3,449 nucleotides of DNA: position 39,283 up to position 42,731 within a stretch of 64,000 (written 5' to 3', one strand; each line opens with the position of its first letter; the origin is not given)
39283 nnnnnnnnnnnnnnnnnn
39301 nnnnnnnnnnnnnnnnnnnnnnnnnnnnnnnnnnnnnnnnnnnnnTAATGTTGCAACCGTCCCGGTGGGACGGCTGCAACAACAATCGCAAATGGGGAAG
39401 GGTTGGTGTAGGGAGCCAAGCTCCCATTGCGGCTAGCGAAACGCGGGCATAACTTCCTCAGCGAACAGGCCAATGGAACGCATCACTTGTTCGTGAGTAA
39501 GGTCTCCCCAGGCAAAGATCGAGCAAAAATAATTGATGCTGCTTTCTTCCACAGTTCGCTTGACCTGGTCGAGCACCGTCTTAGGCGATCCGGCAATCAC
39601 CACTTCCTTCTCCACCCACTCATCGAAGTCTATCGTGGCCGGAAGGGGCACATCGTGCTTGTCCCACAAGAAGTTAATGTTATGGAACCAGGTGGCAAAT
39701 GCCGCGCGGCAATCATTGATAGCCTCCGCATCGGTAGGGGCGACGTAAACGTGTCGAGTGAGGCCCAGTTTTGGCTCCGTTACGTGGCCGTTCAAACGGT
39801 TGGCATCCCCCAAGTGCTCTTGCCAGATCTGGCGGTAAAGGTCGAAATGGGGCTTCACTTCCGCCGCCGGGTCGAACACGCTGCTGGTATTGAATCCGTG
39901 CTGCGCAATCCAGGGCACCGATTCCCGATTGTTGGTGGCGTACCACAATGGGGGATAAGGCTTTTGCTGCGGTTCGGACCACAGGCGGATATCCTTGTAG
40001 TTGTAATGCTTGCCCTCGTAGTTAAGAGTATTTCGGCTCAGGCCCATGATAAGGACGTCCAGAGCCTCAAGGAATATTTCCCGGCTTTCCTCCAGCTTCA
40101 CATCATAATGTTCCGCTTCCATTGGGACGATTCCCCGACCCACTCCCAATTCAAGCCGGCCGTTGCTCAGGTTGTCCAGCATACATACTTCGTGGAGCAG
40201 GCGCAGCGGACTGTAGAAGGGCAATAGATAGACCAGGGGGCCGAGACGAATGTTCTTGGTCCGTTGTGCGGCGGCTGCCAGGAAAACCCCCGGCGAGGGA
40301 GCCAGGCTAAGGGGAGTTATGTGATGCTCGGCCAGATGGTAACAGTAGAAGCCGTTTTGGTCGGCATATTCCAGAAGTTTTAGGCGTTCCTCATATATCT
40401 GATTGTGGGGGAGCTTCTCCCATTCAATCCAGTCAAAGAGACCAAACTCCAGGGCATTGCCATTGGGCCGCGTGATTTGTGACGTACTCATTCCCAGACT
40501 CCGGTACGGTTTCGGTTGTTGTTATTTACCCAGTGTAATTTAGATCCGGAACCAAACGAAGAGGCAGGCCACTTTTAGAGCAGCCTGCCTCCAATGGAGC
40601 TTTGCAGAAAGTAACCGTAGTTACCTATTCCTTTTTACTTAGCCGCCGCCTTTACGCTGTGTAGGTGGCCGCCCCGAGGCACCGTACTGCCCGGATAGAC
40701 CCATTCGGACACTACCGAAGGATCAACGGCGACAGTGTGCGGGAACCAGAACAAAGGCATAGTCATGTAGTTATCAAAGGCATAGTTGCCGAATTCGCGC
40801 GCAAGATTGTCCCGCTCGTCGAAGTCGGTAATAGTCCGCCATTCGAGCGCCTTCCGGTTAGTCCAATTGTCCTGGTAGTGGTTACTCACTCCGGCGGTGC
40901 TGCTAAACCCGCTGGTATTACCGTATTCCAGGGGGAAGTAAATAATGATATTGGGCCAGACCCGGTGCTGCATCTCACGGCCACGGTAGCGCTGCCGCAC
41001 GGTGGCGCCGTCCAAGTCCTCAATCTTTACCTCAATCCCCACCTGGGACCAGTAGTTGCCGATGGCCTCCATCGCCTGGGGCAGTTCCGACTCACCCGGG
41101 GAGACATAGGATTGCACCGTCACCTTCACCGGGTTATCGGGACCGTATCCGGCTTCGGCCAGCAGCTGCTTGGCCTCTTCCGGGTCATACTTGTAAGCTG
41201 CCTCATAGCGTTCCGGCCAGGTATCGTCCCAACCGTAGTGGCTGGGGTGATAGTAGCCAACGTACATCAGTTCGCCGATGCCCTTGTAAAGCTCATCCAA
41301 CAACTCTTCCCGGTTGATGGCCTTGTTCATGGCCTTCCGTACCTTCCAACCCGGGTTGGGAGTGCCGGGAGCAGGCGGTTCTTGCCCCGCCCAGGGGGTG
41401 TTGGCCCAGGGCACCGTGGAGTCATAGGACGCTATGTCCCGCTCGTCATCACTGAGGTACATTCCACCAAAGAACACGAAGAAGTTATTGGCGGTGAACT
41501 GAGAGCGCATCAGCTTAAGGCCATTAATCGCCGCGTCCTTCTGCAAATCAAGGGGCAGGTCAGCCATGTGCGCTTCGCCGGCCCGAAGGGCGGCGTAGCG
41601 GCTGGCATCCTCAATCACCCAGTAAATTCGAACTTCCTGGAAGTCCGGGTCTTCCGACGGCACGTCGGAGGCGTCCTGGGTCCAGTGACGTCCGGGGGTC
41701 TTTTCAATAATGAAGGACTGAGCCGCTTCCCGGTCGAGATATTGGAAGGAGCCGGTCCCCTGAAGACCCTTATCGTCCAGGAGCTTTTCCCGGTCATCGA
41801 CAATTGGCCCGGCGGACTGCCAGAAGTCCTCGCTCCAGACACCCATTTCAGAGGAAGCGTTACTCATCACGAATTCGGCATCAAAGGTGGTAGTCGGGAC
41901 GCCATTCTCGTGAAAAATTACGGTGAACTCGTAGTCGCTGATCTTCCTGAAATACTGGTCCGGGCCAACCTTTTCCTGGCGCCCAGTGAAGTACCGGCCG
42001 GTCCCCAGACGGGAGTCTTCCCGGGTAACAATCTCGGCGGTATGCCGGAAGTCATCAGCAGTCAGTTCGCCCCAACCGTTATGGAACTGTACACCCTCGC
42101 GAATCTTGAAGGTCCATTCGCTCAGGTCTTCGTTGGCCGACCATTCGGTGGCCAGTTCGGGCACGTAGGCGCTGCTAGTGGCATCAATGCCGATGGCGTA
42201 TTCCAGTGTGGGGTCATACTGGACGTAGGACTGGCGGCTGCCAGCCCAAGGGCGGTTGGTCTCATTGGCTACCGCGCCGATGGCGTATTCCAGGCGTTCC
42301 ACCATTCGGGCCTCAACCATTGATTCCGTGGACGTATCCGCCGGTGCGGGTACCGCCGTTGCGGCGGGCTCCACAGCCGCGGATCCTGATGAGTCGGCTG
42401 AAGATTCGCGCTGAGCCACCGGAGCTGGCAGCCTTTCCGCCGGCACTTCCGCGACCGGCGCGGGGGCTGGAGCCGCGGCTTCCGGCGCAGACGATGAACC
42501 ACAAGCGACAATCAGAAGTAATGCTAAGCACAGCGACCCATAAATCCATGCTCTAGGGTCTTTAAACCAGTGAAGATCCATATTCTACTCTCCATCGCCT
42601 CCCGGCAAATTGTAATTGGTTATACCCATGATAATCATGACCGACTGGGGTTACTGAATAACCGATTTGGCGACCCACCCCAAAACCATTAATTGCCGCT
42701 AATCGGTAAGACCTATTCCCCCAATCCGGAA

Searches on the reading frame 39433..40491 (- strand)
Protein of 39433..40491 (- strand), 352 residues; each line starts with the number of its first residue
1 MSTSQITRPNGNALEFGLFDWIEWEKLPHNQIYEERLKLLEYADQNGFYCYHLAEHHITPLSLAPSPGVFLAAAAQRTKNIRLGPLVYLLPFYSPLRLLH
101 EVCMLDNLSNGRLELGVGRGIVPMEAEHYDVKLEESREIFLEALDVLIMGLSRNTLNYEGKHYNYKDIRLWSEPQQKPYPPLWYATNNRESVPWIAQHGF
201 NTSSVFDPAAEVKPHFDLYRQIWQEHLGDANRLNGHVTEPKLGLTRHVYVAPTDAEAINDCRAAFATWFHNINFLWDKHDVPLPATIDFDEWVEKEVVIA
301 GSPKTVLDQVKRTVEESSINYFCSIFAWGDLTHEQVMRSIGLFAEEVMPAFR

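Call 27: search_protein_families(library=pfam, proteins=[window:39433-40491:-], max_evalue=0.00001)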
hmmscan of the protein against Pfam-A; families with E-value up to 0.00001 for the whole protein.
window:39433-40491:- (352 aa): 1 family
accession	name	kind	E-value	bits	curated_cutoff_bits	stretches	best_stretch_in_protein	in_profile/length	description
PF00296.26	Bac_luciferase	-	2.5e-44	152.4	27.9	1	16-317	3-310/314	Luciferase-like monooxygenase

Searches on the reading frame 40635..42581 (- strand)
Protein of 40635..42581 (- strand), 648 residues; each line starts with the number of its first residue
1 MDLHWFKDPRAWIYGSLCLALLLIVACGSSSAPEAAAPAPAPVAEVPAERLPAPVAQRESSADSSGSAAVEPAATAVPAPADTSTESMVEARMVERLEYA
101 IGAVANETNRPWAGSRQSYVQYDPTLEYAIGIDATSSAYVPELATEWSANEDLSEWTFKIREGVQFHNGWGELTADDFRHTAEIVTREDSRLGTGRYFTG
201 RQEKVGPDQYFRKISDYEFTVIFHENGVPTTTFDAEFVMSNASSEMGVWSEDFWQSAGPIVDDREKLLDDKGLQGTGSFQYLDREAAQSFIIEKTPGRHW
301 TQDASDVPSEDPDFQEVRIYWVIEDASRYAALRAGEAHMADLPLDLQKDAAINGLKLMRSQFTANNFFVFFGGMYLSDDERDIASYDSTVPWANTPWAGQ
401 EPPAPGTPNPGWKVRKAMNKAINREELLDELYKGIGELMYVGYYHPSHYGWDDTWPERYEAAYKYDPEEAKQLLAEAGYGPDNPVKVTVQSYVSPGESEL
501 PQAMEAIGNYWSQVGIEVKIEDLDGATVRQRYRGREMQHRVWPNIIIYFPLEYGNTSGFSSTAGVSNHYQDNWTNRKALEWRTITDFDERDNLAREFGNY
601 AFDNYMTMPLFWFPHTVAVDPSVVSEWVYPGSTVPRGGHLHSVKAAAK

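Call 26: search_protein_families(library=pfam, proteins=[window:40635-42581:-], max_evalue=0.00001)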
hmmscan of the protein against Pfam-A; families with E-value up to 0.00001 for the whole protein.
window:40635-42581:- (648 aa): 1 family
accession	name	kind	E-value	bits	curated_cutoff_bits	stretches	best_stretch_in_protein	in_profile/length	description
PF00496.27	SBP_bac_5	-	1.1e-46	160.1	32.4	1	139-552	2-354/368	Bacterial extracellular solute-binding proteins, family 5 Middle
